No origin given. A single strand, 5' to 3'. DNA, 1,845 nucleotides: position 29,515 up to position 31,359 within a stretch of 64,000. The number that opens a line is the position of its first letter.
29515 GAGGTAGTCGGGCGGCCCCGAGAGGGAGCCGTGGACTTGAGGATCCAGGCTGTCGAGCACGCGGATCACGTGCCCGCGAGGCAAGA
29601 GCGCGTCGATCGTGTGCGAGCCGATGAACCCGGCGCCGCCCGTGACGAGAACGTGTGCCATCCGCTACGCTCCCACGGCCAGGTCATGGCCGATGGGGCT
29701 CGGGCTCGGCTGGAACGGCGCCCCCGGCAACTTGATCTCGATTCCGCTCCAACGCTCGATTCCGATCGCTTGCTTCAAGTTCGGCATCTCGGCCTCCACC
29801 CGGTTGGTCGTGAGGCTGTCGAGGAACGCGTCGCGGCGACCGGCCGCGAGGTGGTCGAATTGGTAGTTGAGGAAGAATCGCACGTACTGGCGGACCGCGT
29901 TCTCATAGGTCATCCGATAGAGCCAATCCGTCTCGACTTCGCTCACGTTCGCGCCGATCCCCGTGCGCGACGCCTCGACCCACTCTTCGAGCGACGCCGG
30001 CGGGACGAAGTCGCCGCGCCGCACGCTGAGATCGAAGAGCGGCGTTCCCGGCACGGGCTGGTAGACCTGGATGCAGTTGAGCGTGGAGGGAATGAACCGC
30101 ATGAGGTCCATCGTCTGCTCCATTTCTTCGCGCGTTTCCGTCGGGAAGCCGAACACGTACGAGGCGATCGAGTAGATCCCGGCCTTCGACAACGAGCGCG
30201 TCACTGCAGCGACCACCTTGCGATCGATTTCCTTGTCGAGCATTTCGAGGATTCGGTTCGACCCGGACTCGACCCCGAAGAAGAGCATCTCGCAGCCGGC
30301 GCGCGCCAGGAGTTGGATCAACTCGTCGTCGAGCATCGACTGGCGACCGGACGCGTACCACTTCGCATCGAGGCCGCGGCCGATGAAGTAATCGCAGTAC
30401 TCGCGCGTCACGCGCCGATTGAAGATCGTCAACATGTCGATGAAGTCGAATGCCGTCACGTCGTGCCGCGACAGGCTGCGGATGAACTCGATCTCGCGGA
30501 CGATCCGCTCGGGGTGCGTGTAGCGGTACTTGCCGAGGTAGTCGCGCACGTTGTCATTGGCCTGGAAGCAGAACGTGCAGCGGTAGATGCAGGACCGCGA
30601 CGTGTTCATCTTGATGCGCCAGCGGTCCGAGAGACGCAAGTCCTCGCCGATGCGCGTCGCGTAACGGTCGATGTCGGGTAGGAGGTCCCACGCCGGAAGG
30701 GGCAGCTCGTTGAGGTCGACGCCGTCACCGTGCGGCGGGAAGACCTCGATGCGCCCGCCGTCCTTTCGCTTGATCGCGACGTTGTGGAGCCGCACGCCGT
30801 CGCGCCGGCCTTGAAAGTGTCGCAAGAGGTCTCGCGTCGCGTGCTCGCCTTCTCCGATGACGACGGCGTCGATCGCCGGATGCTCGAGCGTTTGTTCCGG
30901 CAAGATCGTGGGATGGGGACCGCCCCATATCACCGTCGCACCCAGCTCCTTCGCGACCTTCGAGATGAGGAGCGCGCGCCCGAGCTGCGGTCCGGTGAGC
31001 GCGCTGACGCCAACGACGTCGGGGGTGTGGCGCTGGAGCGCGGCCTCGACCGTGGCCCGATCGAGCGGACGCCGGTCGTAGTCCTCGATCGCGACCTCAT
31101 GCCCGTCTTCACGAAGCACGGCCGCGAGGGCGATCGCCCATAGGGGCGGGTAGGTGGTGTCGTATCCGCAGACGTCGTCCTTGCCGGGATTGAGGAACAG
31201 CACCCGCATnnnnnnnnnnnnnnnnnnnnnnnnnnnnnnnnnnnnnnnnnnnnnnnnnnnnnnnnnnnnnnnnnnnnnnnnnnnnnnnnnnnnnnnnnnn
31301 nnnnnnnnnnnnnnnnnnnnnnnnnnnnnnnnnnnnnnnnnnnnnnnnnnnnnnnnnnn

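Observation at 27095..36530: ABC-transporter-dependent glycan cluster with a B12-radical SAM enzyme, Zn-ribbon SDR and methyltransferase-GT2 terminator-like fusion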

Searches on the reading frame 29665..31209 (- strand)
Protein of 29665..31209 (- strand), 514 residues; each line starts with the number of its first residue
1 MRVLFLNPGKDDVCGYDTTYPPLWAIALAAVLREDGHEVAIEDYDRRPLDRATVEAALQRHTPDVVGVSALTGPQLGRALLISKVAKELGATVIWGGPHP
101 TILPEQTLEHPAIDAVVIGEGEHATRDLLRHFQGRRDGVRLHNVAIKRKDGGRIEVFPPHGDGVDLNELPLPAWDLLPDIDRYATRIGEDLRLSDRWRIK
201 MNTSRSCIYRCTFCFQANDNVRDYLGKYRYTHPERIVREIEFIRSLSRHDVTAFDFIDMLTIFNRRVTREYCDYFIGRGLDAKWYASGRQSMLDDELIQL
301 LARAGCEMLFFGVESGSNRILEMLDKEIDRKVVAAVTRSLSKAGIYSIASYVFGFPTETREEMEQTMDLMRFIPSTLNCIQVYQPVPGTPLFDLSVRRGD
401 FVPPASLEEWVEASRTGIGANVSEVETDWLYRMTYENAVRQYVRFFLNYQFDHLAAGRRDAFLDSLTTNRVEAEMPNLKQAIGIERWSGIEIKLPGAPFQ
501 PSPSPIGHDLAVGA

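Call 5: search_protein_families(library=pfam, proteins=[window:29665-31209:-], max_evalue=0.01)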
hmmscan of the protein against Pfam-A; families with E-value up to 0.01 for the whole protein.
window:29665-31209:- (514 aa): 2 families
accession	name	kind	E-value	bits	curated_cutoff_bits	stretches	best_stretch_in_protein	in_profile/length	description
PF02310.24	B12-binding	-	2.5e-25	89.1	32.1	1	19-128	11-120/121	B12 binding domain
PF04055.27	Radical_SAM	-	5.1e-16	59.7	29.5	1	201-369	1-165/166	Radical SAM superfamily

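Call 6: search_protein_families(library=ncbifam, proteins=[window:29665-31209:-], max_evalue=0.001)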
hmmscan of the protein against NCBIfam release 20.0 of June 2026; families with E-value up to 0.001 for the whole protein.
window:29665-31209:- (514 aa): 26 families (the best 25 are shown)
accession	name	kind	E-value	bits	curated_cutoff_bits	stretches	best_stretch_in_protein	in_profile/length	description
NF050148.1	rSAM_ApyD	equivalog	2.1e-47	161.9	750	1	7-393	11-391/645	RiPP biosynthesis radical SAM protein ApyD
TIGR02026.1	BchE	equivalog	1.7e-37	129.4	481.35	1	2-395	1-387/497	magnesium-protoporphyrin IX monomethyl ester anaerobic oxidative cyclase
TIGR04479.1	bcpD_PhpK_rSAM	subfamily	3.5e-30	104.9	600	1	199-391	242-427/504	PhpK family radical SAM P-methyltransferase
TIGR04014.1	B12_SAM_MJ_0865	equivalog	1.1e-26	93.6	360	2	289-398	252-361/434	methyl-coenzyme M reductase glutamine C-methyltransferase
TIGR04072.2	rSAM_ladder_B12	equivalog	2.1e-26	92.6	360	2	199-397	181-374/443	lipid biosynthesis B12-binding/radical SAM protein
TIGR04013.1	B12_SAM_MJ_1487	hypoth_equivalog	3.9e-26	91.8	251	2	52-214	33-167/382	TIGR04013 family B12-binding domain/radical SAM domain-containing protein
TIGR04385.1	B12_rSAM_cofa1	equivalog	9.3e-25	87.7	450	1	22-371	20-362/438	B12 lower ligand biosynthesis radical SAM protein BzaD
TIGR03471.1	HpnJ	equivalog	8.5e-24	84.3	577.6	1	93-405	100-397/472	hopanoid biosynthesis associated radical SAM protein HpnJ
NF038361.1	rSAM_Sden_1168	equivalog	1.2e-23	83.5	575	1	61-416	139-492/560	Sden_1168 family B12-binding radical SAM P-methyltransferase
NF033070.1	rSAM_AprD4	equivalog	6.6e-22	78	500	1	165-399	169-394/456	AprD4 family radical SAM diol-dehydratase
TIGR03975.1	rSAM_ocin_1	subfamily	6.8e-21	74.4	281.85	1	54-373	120-430/606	RiPP maturation radical SAM C-methyltransferase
TIGR04295.1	B12_rSAM_oligo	hypoth_equivalog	4.9e-17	61.7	400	1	26-328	29-316/422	TIGR04295 family B12-binding domain-containing radical SAM protein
TIGR04367.1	HpnR_B12_rSAM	equivalog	6.8e-16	57.9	650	1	22-394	22-372/490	hopanoid C-3 methylase HpnR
NF040546.1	rSAM_CUAEP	equivalog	4e-13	48.9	500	1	15-386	6-350/468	CUAEP/CCAEP-tail radical SAM (seleno)protein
NF033712.0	B12_rSAM_KedN5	subfamily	1.5e-11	43.3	700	1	35-255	35-248/624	KedN5 family methylcobalamin-dependent radical SAM C-methyltransferase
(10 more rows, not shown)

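Call 9: find_homologous_proteins(query=window:29665-31209:-, max_evalue=1e-10)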
Query window:29665-31209:- (514 aa): 362 proteins with E <= 1e-10 among 8000 candidates; the best 120 are listed.
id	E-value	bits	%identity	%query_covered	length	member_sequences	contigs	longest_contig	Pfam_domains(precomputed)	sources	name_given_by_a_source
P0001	8.7e-294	993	80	100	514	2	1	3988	PF04055.28,PF02310.25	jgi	jgi:radical SAM superfamily enzyme YgiQ (UPF0313 family)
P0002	4.2e-277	938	77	99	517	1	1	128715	PF04055.28,PF02310.25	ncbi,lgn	-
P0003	4.5e-146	506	51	87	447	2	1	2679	PF04055.28,PF02310.25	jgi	jgi:radical SAM superfamily enzyme YgiQ (UPF0313 family)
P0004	1.5e-141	491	50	91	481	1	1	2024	PF04055.28,PF02310.25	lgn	-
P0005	3.1e-106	374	39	91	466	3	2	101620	PF04055.28,PF02310.25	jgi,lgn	-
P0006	8.4e-106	373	39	92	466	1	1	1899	PF04055.28,PF02310.25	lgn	-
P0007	4.2e-105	370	38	91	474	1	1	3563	PF04055.28,PF02310.25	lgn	-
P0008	2.9e-103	364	39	89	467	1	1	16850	PF04055.28,PF02310.25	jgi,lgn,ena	-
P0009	7.5e-102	360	39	91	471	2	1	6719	PF04055.28,PF02310.25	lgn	-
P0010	8.6e-102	360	39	91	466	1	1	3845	PF04055.28,PF02310.25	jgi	-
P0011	6.1e-101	357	38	93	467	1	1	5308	PF04055.28,PF02310.25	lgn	-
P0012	3.0e-100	354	37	91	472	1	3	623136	PF04055.28,PF02310.25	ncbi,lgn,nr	ncbi:MAG: radical SAM protein [Candidatus Nanoarchaeia archaeon]|nr:radical SAM protein [Candidatus 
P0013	5.4e-99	350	37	91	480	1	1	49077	PF04055.28,PF02310.25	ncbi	-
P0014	5.7e-99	350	39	87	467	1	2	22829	PF04055.28,PF02310.25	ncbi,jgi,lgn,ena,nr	ncbi:MAG: B12-binding domain-containing radical SAM protein [Nanoarchaeota archaeon]|nr:B12-binding 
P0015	1.2e-98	349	38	91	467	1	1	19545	PF04055.28,PF02310.25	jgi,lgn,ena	-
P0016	2.5e-98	348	37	93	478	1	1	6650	PF04055.28,PF02310.25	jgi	-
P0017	2.6e-98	348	39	91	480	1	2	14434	PF04055.28,PF02310.25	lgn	-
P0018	3.3e-98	348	38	91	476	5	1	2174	PF04055.28,PF02310.25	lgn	-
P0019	3.3e-98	348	38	88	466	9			PF04055.28,PF02310.25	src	-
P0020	6.6e-98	347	37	91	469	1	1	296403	PF04055.28,PF02310.25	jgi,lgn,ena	-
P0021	7.1e-98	347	37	89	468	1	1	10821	PF04055.28,PF02310.25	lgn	-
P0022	4.0e-97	344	37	91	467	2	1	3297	PF04055.28,PF02310.25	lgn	-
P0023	4.5e-97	344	37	91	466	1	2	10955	PF04055.28,PF02310.25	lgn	-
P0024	2.0e-95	339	35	91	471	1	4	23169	PF04055.28,PF02310.25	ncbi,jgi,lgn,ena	-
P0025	1.3e-94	336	37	94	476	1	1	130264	PF04055.28,PF02310.25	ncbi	-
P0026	1.5e-94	336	36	93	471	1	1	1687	PF04055.28,PF02310.25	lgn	-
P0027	3.8e-94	334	36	88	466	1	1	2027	PF04055.28,PF02310.25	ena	-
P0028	4.1e-94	334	37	87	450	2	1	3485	PF04055.28,PF02310.25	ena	-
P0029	7.5e-94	333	38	88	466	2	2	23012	PF04055.28,PF02310.25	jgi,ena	-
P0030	2.4e-93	332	37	88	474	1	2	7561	PF04055.28,PF02310.25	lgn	-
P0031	9.0e-93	330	37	91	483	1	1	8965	PF04055.28,PF02310.25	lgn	-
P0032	2.1e-91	325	37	91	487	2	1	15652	PF04055.28,PF02310.25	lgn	-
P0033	2.6e-91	325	35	92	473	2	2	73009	PF04055.28,PF02310.25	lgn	-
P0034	7.4e-90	320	34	93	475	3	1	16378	PF04055.28,PF02310.25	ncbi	-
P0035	5.9e-89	317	37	91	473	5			PF04055.28,PF02310.25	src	-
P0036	1.8e-86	309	38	78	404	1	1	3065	PF04055.28,PF02310.25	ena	-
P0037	4.5e-83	298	33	89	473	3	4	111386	PF04055.28,PF02310.25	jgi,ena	-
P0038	1.0e-78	283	37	76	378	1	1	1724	PF04055.28,PF02310.25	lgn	-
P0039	1.0e-71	260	37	83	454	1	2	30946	PF04055.28,PF02310.25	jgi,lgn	jgi:radical SAM superfamily enzyme YgiQ (UPF0313 family)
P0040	4.1e-57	212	41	54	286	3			PF04055.28,PF02310.25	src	-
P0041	1.5e-51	194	44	45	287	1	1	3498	PF02310.25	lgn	-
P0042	3.9e-51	192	33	84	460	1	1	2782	PF04055.28,PF02310.25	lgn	-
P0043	1.4e-50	191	33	76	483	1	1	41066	PF04055.28,PF02310.25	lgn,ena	-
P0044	6.8e-50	188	36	76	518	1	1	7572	PF04055.28,PF02310.25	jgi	jgi:radical SAM superfamily enzyme YgiQ (UPF0313 family)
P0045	9.0e-50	188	29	96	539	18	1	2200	PF04055.28,PF02310.25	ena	-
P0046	1.1e-49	188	34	76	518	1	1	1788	PF04055.28,PF02310.25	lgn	-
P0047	2.1e-48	183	33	80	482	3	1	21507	PF04055.28,PF02310.25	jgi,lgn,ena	-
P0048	2.6e-48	183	31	85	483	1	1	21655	PF04055.28,PF02310.25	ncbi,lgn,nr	ncbi:MAG: B12-binding domain-containing radical SAM protein [Candidatus Omnitrophica bacterium]|nr:B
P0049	5.2e-48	182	31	80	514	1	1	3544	PF04055.28,PF02310.25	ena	-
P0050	7.2e-48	182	32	78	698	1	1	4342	PF13847.13,PF13489.13,PF13649.13,PF04055.28,PF01209.25,PF08241.19,PF08242.19,PF02310.25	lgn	-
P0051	9.3e-48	181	31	76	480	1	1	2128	PF04055.28,PF02310.25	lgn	-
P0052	9.3e-48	181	30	92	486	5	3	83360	PF04055.28,PF19864.6,PF02310.25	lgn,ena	-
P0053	9.7e-48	181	35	76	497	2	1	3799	PF04055.28,PF02310.25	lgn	-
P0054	1.7e-47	180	31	74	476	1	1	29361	PF04055.28,PF02310.25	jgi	jgi:anaerobic magnesium-protoporphyrin IX monomethyl ester cyclase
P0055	2.4e-47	180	31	76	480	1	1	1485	PF04055.28,PF02310.25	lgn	-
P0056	2.0e-46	177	31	85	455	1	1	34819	PF04055.28,PF02310.25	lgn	-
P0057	2.5e-46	177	31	81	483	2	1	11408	PF04055.28,PF02310.25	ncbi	-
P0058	5.7e-46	175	34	76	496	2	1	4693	PF04055.28,PF02310.25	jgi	-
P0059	7.2e-46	175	36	81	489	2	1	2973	PF04055.28,PF02310.25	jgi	-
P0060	9.2e-46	175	31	83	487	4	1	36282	PF04055.28,PF02310.25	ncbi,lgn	-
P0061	2.7e-45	173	33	78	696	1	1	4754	PF13847.13,PF13489.13,PF13649.13,PF04055.28,PF01209.25,PF08241.19,PF08242.19,PF02310.25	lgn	-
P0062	4.0e-45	173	33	78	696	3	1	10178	PF13847.13,PF13489.13,PF13649.13,PF04055.28,PF01209.25,PF08241.19,PF08242.19,PF02310.25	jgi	jgi:anaerobic magnesium-protoporphyrin IX monomethyl ester cyclase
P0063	4.9e-45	172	34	80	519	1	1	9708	PF04055.28,PF02310.25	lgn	-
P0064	6.8e-45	172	32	76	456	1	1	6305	PF04055.28,PF02310.25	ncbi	-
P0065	7.5e-45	172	33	87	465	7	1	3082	PF04055.28,PF02310.25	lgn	-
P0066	1.2e-44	171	31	80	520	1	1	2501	PF04055.28,PF02310.25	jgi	jgi:anaerobic magnesium-protoporphyrin IX monomethyl ester cyclase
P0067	1.4e-44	171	34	75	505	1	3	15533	PF04055.28,PF02310.25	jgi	jgi:anaerobic magnesium-protoporphyrin IX monomethyl ester cyclase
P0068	1.6e-44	171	31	80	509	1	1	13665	PF04055.28,PF02310.25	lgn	-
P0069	2.1e-44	170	31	84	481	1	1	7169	PF04055.28,PF13353.12,PF02310.25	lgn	-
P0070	2.1e-44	170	31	78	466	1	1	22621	PF04055.28,PF02310.25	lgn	-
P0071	3.6e-44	169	30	85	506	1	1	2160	PF04055.28,PF02310.25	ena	-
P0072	3.9e-44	169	28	86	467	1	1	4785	PF04055.28,PF02310.25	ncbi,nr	ncbi:B12-binding domain-containing radical SAM protein [Patescibacteria group bacterium]|nr:B12-bind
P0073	9.0e-44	168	32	77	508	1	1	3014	PF04055.28,PF02310.25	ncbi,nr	ncbi:MAG: B12-binding domain-containing radical SAM protein [Candidatus Omnitrophica bacterium]|nr:B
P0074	1.6e-43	167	32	87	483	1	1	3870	PF04055.28,PF02310.25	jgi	jgi:anaerobic magnesium-protoporphyrin IX monomethyl ester cyclase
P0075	1.8e-43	167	33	72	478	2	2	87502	PF04055.28,PF02310.25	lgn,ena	-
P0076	2.5e-43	167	32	76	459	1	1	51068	PF04055.28,PF02310.25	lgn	-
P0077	2.9e-43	166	29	77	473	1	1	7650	PF04055.28,PF02310.25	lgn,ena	-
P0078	3.5e-43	166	32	80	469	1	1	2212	PF04055.28,PF19864.6,PF02310.25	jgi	-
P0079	5.8e-43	165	30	74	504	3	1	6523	PF04055.28,PF02310.25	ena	-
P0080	6.0e-43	165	32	76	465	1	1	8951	PF04055.28,PF02310.25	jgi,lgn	jgi:radical SAM superfamily enzyme YgiQ (UPF0313 family)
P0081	1.7e-42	164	29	79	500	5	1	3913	PF04055.28,PF02310.25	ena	-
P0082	4.1e-42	163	31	77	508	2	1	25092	PF04055.28,PF02310.25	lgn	-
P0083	5.7e-42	162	32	76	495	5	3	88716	PF04055.28,PF02310.25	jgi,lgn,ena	-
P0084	7.3e-42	162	32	77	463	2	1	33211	PF04055.28,PF02310.25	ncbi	-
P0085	7.7e-42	162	30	78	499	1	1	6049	PF04055.28,PF02310.25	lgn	-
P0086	9.3e-42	161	31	77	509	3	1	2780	PF04055.28,PF02310.25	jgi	jgi:anaerobic magnesium-protoporphyrin IX monomethyl ester cyclase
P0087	9.9e-42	161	30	91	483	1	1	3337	PF04055.28,PF02310.25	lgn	-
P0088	1.3e-41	161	30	73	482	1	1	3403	PF04055.28,PF02310.25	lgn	-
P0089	1.4e-41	161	30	78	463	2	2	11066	PF04055.28,PF02310.25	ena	-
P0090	2.5e-41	160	31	79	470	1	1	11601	PF04055.28,PF19864.6,PF02310.25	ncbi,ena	-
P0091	2.9e-41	160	34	76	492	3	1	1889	PF04055.28,PF02310.25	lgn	-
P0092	3.6e-41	160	30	88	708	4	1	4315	PF07021.19,PF13847.13,PF13489.13,PF13649.13,PF04055.28,PF01209.25,PF08241.19,PF08242.19,PF02310.25,PF05401.17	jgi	jgi:anaerobic magnesium-protoporphyrin IX monomethyl ester cyclase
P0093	3.8e-41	159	32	78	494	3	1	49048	PF04055.28,PF02310.25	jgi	jgi:anaerobic magnesium-protoporphyrin IX monomethyl ester cyclase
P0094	4.1e-41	159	32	78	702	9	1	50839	PF13847.13,PF13489.13,PF13649.13,PF04055.28,PF01209.25,PF08241.19,PF08242.19,PF02310.25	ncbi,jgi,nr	ncbi:MAG: cobalamin-dependent protein [Deltaproteobacteria bacterium]|nr:cobalamin-dependent protein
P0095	7.4e-41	158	32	76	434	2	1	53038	PF04055.28,PF02310.25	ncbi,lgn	ncbi:MAG: B12-binding domain-containing radical SAM protein [Betaproteobacteria bacterium]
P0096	7.7e-41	158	30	74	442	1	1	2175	PF04055.28,PF02310.25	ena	-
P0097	8.2e-41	158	31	78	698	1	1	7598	PF13847.13,PF13489.13,PF13649.13,PF04055.28,PF01209.25,PF08241.19,PF08242.19,PF02310.25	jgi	-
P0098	1.0e-40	158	31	78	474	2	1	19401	PF04055.28,PF02310.25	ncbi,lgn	-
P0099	1.2e-40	158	31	84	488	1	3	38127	PF04055.28,PF02310.25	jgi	-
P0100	2.1e-40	157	31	74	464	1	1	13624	PF04055.28,PF02310.25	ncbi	-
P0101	2.7e-40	157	32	78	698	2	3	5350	PF13847.13,PF13489.13,PF13649.13,PF04055.28,PF01209.25,PF08241.19,PF08242.19,PF02310.25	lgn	-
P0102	3.7e-40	156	33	73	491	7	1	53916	PF04055.28,PF02310.25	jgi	jgi:radical SAM superfamily enzyme YgiQ (UPF0313 family)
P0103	4.3e-40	156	32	78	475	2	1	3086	PF04055.28,PF02310.25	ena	-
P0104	4.3e-40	156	32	75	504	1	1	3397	PF04055.28,PF02310.25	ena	-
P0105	4.3e-40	156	31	78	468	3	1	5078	PF04055.28,PF02310.25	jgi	jgi:anaerobic magnesium-protoporphyrin IX monomethyl ester cyclase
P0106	4.6e-40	156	31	74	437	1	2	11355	PF04055.28,PF13353.12,PF02310.25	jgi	jgi:radical SAM superfamily enzyme YgiQ (UPF0313 family)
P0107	4.7e-40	156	32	78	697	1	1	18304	PF13847.13,PF13489.13,PF13649.13,PF04055.28,PF01209.25,PF08241.19,PF08242.19,PF02310.25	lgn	-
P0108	5.9e-40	155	30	78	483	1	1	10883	PF04055.28,PF02310.25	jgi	jgi:anaerobic magnesium-protoporphyrin IX monomethyl ester cyclase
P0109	6.5e-40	155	31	78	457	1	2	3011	PF04055.28,PF02310.25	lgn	-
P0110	9.3e-40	155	30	74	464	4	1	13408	PF04055.28,PF02310.25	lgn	-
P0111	1.2e-39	155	30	76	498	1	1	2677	PF04055.28,PF02310.25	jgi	jgi:radical SAM superfamily enzyme YgiQ (UPF0313 family)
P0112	1.3e-39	154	27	87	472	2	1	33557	PF04055.28,PF02310.25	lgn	-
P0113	1.5e-39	154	29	87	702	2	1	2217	PF13847.13,PF13489.13,PF13649.13,PF04055.28,PF01209.25,PF08241.19,PF08242.19,PF02310.25,PF05401.17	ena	-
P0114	1.7e-39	154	27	75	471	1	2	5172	PF04055.28,PF02310.25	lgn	-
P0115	2.7e-39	153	31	78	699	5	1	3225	PF13847.13,PF13489.13,PF13649.13,PF04055.28,PF01209.25,PF08241.19,PF08242.19,PF02310.25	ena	-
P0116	3.2e-39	153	30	78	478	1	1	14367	PF04055.28,PF19864.6,PF02310.25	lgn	-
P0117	3.8e-39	153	29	75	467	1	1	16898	PF04055.28,PF02310.25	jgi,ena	-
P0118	3.9e-39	153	32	84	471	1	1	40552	PF04055.28,PF02310.25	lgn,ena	-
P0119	4.2e-39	153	30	78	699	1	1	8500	PF13847.13,PF13489.13,PF13649.13,PF04055.28,PF01209.25,PF08241.19,PF08242.19,PF02310.25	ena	-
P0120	4.4e-39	153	31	78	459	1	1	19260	PF04055.28,PF02310.25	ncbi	-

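Call 10: find_encoding_contigs(protein=P0002, flank=10000, max_places=3)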
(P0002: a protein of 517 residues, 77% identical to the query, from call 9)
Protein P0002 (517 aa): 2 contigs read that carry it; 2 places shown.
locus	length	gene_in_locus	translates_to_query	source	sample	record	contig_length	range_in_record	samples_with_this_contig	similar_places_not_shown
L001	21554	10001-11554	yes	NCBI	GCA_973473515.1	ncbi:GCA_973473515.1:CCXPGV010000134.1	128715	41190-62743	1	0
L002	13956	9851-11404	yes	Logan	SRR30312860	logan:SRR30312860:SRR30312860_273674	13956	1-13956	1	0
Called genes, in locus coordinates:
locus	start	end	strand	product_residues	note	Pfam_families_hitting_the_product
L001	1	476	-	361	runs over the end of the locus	PF00535:Glycos_transf_2, PF10111:Glyco_tranf_2_2, PF13641:Glyco_tranf_2_3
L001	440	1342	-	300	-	PF00535:Glycos_transf_2, PF13641:Glyco_tranf_2_3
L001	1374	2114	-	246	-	PF02585:PIG-L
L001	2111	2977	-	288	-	PF00535:Glycos_transf_2, PF10111:Glyco_tranf_2_2, PF13641:Glyco_tranf_2_3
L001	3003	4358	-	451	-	PF02310:B12-binding, PF04055:Radical_SAM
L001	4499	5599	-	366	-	PF00535:Glycos_transf_2, PF13641:Glyco_tranf_2_3, PF13632:Glyco_trans_2_3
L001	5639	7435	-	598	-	PF08241:Methyltransf_11, PF13649:Methyltransf_25 (weak), PF00535:Glycos_transf_2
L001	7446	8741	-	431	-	PF00005:ABC_tran, PF14524:Wzt_C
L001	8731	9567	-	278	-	PF01061:ABC2_membrane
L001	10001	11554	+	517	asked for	PF02310:B12-binding, PF04055:Radical_SAM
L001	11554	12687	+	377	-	PF01073:3Beta_HSD, PF01370:Epimerase, PF02719:Polysacc_synt_2, PF07993:NAD_binding_4 (faint), PF13460:NAD_binding_10 (weak), PF16363:GDP_Man_Dehyd, PF01370:Epimerase, PF16363:GDP_Man_Dehyd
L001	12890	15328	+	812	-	PF00884:Sulfatase, PF01663:Phosphodiest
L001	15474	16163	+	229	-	PF00702:Hydrolase, PF13419:HAD_2, PF13242:Hydrolase_like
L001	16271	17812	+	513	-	PF01554:MatE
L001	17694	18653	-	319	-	-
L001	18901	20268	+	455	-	-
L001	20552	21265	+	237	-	-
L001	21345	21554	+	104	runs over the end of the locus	-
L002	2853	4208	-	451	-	PF02310:B12-binding, PF04055:Radical_SAM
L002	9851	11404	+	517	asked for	PF02310:B12-binding, PF04055:Radical_SAM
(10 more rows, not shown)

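Call 11: find_encoding_contigs(protein=P0005, flank=10000, max_places=3)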
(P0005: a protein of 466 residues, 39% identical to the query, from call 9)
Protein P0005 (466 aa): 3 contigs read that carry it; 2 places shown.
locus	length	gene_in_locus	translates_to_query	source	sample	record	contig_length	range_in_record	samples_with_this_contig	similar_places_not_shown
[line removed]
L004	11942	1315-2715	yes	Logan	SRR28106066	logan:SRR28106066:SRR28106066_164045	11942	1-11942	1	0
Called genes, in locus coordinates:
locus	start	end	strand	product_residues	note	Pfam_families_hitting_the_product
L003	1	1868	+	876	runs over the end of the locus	PF02516:STT3, PF21436:STT3-PglB_core (weak)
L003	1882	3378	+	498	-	PF10131:PTPS_related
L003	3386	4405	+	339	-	PF00953:Glycos_transf_4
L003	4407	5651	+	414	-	PF01943:Polysacc_synt, PF13440:Polysacc_synt_3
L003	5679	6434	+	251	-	PF00535:Glycos_transf_2, PF10111:Glyco_tranf_2_2, PF13641:Glyco_tranf_2_3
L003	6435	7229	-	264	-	PF03446:NAD_binding_2 (weak), PF03807:F420_oxidored, PF02153:PDH_N (weak), PF14748:P5CR_dimer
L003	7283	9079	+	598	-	PF02366:PMT, PF13231:PMT_2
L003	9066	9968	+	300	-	PF13641:Glyco_tranf_2_3, PF00535:Glycos_transf_2, PF13632:Glyco_trans_2_3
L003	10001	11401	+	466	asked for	PF02310:B12-binding, PF04055:Radical_SAM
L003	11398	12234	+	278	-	PF01073:3Beta_HSD, PF01370:Epimerase, PF02719:Polysacc_synt_2 (faint), PF04321:RmlD_sub_bind, PF05368:NmrA, PF07993:NAD_binding_4, PF13460:NAD_binding_10, PF16363:GDP_Man_Dehyd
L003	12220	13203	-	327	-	PF00535:Glycos_transf_2, PF10111:Glyco_tranf_2_2, PF13641:Glyco_tranf_2_3, PF13704:Glyco_tranf_2_4 (faint)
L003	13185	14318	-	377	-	PF04055:Radical_SAM, PF13186:SPASM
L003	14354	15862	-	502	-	PF13231:PMT_2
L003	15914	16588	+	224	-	PF00535:Glycos_transf_2, PF10111:Glyco_tranf_2_2, PF13641:Glyco_tranf_2_3 (weak)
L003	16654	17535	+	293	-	-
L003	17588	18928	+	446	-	PF02310:B12-binding, PF04055:Radical_SAM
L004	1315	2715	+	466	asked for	PF02310:B12-binding, PF04055:Radical_SAM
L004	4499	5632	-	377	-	PF04055:Radical_SAM, PF13186:SPASM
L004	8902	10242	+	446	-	PF02310:B12-binding, PF04055:Radical_SAM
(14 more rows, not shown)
